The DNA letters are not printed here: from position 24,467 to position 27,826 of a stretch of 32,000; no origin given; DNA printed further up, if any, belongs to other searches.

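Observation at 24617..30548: Five-gene same-strand cluster built from a duplicated [polytopic membrane protein + secreted PHP phosphoesterase] module: candidate undescribed cell-surface system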

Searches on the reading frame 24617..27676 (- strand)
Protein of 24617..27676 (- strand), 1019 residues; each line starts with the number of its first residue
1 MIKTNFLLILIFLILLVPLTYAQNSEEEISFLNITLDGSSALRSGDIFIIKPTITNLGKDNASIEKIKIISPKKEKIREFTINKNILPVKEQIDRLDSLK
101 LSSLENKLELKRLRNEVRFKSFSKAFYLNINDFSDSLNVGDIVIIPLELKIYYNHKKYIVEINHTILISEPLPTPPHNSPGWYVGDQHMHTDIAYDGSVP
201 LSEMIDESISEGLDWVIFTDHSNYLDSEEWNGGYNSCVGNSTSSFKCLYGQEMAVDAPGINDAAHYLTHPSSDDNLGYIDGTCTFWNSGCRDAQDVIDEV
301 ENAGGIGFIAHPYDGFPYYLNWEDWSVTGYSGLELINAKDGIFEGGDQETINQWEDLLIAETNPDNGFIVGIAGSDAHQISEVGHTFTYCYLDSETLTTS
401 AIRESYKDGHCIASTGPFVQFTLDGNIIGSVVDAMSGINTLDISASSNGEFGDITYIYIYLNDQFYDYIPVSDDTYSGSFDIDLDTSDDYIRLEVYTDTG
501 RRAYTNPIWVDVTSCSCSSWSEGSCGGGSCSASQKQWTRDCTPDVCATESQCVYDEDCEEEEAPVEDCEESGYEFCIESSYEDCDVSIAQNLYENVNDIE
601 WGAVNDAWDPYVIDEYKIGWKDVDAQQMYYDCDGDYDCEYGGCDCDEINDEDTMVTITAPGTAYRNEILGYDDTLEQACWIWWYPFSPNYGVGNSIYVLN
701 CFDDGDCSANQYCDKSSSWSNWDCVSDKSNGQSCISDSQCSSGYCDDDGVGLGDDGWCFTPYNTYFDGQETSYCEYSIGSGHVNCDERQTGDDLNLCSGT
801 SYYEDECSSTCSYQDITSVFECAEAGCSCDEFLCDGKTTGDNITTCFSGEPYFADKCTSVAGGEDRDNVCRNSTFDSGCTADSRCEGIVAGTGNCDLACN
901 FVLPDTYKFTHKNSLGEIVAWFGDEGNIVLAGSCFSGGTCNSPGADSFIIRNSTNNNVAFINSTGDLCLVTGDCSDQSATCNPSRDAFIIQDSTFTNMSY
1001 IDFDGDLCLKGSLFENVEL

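Call 6: search_protein_families(library=pfam, proteins=[window:24617-27676:-], max_evalue=0.1)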
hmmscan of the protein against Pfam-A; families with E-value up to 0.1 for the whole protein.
window:24617-27676:- (1019 aa): 3 families
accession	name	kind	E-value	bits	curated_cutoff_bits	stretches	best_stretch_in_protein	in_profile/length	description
PF02811.25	PHP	-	1.5e-07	32.3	26.4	1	186-267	1-76/164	PHP domain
PF04706.18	Dickkopf_N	-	0.00053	20.7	25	1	701-744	2-43/51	Dickkopf N-terminal cysteine-rich region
PF13263.12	PHP_C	-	0.0043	17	21.3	1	371-409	18-54/56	PHP-associated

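Call 7: search_protein_families(library=ncbifam, proteins=[window:24617-27676:-], max_evalue=0.1)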
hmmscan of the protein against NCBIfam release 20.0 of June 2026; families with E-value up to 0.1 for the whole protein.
window:24617-27676:- (1019 aa): 6 families
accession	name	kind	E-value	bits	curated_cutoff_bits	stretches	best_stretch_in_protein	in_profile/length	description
NF038032.1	CehA_McbA_metalo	domain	3.9e-40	138.2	80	1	181-511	1-315/315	CehA/McbA family metallohydrolase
TIGR01856.1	hisJ_fam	subfamily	1.8e-05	24.6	90.2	1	186-223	2-39/252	histidinol-phosphatase HisJ family protein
NF006375.0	PRK08609.1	equivalog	3e-05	22.8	426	1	185-226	337-377/571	DNA polymerase/3'-5' exonuclease PolX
NF005928.0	PRK07945.1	equivalog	6.3e-05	22.5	250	1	185-225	100-139/337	PHP domain-containing protein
NF005996.1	PRK08123.1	equivalog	0.00058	19.2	133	1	186-223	2-40/262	histidinol-phosphatase HisJ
NF005596.0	PRK07328.1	subfamily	0.045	13.1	202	0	186-223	5-42/269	histidinol-phosphatase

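Call 9: find_homologous_proteins(query=window:24617-27676:-, max_evalue=0.001)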
Query window:24617-27676:- (1019 aa): 17 proteins with E <= 0.001 among 8000 candidates.
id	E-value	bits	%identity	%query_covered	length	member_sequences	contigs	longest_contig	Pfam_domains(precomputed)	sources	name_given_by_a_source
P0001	0.0e+0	2400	100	100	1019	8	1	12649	PF02811.27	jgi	-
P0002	0.0e+0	1446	62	100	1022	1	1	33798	PF02811.27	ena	-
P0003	0.0e+0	1161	53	99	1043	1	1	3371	-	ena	-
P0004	0.0e+0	1159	53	100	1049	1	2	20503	-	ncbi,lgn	-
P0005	0.0e+0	1115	56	88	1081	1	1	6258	-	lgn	-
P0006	1.8e-291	988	52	90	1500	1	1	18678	PF07581.18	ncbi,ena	-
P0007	1.8e-275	935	65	64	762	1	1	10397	-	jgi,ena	-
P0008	1.2e-224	767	42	89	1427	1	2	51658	PF24908.1,PF05345.19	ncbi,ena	-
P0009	4.8e-206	705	49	69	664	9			-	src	-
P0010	3.0e-152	527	42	55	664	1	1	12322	PF13263.13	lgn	-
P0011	5.2e-127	443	54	32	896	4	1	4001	PF11617.14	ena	-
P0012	1.5e-117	412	39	47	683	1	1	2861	PF02811.27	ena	-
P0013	5.2e-98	347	37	50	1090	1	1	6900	-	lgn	-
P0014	6.0e-95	337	41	47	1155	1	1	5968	PF13517.13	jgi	-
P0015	1.5e-84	303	36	48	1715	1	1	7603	PF13229.13,PF05048.20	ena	-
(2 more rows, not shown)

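Call 10: find_encoding_contigs(protein=P0002, flank=8000, max_places=3)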
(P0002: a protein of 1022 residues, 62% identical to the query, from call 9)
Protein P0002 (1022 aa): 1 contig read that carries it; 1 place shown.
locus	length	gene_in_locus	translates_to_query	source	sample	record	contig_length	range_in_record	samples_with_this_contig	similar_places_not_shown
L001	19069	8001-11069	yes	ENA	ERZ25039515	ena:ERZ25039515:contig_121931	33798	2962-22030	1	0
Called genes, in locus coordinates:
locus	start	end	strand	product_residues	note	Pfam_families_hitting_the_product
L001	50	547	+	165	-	PF00437:T2SSE (weak)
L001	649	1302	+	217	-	-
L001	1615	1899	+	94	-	PF01909:NTP_transf_2, PF18765:Polbeta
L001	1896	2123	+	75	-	-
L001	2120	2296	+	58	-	-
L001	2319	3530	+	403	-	-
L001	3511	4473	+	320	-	-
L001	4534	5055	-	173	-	-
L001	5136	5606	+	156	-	-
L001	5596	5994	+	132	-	-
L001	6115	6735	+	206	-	-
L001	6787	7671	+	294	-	-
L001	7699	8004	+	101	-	-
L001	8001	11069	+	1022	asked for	PF02811:PHP (weak)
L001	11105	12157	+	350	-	-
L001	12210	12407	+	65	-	-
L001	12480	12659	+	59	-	-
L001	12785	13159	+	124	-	-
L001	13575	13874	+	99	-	-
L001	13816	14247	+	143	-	-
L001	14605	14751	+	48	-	-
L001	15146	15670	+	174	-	-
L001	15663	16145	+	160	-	-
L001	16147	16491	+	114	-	-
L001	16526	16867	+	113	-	-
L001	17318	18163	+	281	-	PF01478:Peptidase_A24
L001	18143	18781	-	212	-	PF11969:DcpS_C (weak), PF01230:HIT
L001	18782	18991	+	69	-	-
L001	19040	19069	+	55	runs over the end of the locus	-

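Call 11: find_encoding_contigs(protein=P0004, flank=8000, max_places=3)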
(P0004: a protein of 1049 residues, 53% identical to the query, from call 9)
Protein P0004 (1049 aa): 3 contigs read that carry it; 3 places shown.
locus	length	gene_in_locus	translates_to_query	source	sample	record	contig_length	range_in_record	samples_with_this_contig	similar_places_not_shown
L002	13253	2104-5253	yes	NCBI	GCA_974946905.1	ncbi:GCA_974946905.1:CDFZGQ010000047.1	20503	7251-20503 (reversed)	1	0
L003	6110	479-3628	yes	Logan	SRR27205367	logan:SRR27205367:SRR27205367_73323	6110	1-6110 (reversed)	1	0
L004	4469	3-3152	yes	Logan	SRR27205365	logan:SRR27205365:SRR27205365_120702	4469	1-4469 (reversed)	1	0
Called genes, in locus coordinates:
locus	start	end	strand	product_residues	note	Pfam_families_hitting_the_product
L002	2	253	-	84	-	?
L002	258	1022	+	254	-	PF01963:TraB_PrgY_gumN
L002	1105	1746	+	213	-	-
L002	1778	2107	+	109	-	-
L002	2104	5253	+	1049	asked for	-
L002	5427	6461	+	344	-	-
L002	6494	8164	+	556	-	PF03109:ABC1, PF01636:APH (faint), PF00069:Pkinase (weak), PF27536:UbiB_helical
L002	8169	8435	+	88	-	-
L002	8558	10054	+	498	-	PF13192:Thioredoxin_3 (faint), PF13462:Thioredoxin_4, PF01323:DSBA, PF13473:Cupredoxin_1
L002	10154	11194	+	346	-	PF03435:Sacchrp_dh_NADP, PF16653:Sacchrp_dh_C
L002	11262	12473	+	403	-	PF02812:ELFV_dehydrog_N, PF00208:ELFV_dehydrog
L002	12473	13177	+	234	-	-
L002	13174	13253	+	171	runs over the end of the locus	PF01965:DJ-1_PfpI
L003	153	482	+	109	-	-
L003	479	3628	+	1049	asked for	-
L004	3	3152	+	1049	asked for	?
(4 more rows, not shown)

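Call 12: find_encoding_contigs(protein=P0008, flank=8000, max_places=3)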
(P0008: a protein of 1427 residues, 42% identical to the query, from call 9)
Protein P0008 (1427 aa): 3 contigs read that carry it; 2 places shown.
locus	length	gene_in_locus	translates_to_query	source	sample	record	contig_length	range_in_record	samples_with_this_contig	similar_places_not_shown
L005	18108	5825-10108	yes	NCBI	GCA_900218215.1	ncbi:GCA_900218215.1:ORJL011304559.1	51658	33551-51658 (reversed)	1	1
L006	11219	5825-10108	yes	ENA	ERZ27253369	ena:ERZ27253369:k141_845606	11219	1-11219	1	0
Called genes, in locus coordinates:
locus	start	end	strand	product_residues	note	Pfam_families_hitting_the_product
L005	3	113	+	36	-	?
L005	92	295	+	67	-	PF05016:ParE_toxin (weak)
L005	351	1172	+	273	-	-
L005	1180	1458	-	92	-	-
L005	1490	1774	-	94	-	-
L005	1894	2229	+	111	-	-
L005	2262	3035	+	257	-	PF25133:TYW2_N_2 (weak), PF02475:TRM5-TYW2_MTfase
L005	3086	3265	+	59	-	-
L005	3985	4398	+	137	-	-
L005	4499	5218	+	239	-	-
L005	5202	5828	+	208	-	-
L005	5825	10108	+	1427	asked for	PF05345:He_PIG, PF24908:Ig_SIBA-E_2nd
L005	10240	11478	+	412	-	PF11617:Cu-binding_MopE (weak)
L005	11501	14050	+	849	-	-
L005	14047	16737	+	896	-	PF00801:PKD (weak), PF18911:PKD_4 (weak)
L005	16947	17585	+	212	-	PF00009:GTP_EFTU (faint), PF01926:MMR_HSR1, PF02421:FeoB_N (weak)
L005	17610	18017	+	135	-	PF09846:OapB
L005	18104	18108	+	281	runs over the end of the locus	-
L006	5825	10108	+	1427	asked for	PF05345:He_PIG, PF24908:Ig_SIBA-E_2nd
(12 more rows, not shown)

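Call 21: find_encoding_contigs(protein=P0001, flank=10000, max_places=6)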
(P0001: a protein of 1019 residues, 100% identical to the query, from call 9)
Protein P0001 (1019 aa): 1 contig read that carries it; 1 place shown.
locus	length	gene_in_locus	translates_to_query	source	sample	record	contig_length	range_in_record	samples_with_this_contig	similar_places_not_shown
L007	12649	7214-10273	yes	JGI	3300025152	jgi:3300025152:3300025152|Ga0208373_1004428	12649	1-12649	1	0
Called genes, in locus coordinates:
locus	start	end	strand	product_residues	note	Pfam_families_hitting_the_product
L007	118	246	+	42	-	-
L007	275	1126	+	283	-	PF01478:Peptidase_A24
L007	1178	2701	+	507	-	-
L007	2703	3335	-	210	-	PF11969:DcpS_C, PF01230:HIT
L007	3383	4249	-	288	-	-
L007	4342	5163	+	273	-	-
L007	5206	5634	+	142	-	-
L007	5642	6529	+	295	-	PF02811:PHP (faint)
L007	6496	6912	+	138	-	-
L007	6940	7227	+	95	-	-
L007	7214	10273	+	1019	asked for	PF02811:PHP (weak)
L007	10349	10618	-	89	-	PF00736:EF1_GNE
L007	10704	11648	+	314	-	PF01336:tRNA_anti-codon (faint), PF08646:Rep_fac-A_C (weak)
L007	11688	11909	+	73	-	PF04014:MazE_antitoxin (weak)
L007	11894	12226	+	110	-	PF02452:PemK_toxin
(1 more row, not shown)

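Call 38: search_protein_families(library=pfam, proteins=[L001:11105-12157:+, L002:5427-6461:+, L005:10240-11478:+], max_evalue=0.1)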
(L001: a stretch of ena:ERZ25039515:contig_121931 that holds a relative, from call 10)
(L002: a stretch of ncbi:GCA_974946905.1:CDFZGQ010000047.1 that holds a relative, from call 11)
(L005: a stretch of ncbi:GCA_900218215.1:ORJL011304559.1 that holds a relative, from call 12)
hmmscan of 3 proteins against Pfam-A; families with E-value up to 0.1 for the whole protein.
L001:11105-12157:+ (350 aa): 0 families

L002:5427-6461:+ (344 aa): 0 families

L005:10240-11478:+ (412 aa): 1 family
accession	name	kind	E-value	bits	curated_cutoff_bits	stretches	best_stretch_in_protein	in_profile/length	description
PF11617.13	Cu-binding_MopE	-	4e-08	33.8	27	2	69-104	1-29/30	Putative metal-binding motif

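Call 49: find_encoding_contigs(protein=P0010, flank=8000, max_places=2)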
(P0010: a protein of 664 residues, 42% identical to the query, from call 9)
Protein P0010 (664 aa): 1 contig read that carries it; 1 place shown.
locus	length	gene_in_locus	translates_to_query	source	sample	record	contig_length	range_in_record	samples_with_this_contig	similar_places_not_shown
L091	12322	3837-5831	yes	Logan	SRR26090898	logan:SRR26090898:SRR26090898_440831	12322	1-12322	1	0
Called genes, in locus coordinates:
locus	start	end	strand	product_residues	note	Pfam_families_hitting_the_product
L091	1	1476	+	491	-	?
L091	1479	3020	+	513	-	PF02310:B12-binding, PF04055:Radical_SAM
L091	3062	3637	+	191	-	PF13489:Methyltransf_23, PF08242:Methyltransf_12 (faint)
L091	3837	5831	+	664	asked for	PF13263:PHP_C (weak)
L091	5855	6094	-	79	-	PF00808:CBFD_NFYB_HMF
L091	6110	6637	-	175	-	PF01909:NTP_transf_2 (weak), PF18765:Polbeta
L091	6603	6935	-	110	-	PF05168:HEPN (weak)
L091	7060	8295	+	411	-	PF10102:DUF2341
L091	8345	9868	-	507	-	PF01943:Polysacc_synt, PF13440:Polysacc_synt_3, PF01554:MatE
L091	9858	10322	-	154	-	-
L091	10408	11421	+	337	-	PF04055:Radical_SAM, PF13186:SPASM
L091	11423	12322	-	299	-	?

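Call 50: find_encoding_contigs(protein=P0014, flank=6000, max_places=2)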
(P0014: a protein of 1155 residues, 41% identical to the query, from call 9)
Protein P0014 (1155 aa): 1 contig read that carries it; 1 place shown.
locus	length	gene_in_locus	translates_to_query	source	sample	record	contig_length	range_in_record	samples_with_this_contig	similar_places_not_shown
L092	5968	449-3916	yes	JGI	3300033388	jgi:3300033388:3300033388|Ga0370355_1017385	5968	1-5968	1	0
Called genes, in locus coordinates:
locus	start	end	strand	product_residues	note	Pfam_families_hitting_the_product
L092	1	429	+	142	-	?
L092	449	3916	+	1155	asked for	PF13517:FG-GAP_3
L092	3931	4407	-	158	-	-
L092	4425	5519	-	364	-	-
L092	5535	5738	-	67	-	-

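Call 51: find_encoding_contigs(protein=P0003, flank=4000, max_places=2)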
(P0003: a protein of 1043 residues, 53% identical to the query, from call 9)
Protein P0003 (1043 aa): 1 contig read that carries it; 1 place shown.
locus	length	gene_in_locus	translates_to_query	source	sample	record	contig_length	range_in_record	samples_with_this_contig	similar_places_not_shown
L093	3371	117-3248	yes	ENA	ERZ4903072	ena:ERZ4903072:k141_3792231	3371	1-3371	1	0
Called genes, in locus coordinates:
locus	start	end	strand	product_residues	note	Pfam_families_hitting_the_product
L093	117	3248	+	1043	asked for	-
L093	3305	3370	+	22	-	?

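Call 61: search_protein_families(library=phrogs, proteins=[L001:11105-12157:+], max_evalue=0.01)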
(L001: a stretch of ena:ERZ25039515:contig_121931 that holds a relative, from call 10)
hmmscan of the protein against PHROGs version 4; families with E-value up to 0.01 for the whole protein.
L001:11105-12157:+ (350 aa): 7 families
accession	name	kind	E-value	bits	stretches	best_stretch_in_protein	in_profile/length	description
phrog_9942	-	tail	3.1e-14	52.9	3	283-323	39-79/1178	tail fiber protein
phrog_5906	-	unknown function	1.2e-11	46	1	179-273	17-107/197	-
phrog_18345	-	tail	5.8e-10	39.1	2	201-302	346-461/956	tail fiber protein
phrog_28668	-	unknown function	4e-07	31.1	0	54-87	14-48/153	-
phrog_9563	-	unknown function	8.7e-06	26.7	0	284-304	17-37/85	-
phrog_13535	-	unknown function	0.0011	19.8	0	284-304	17-37/147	-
phrog_32782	-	unknown function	0.004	17.1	1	22-151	14-140/399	-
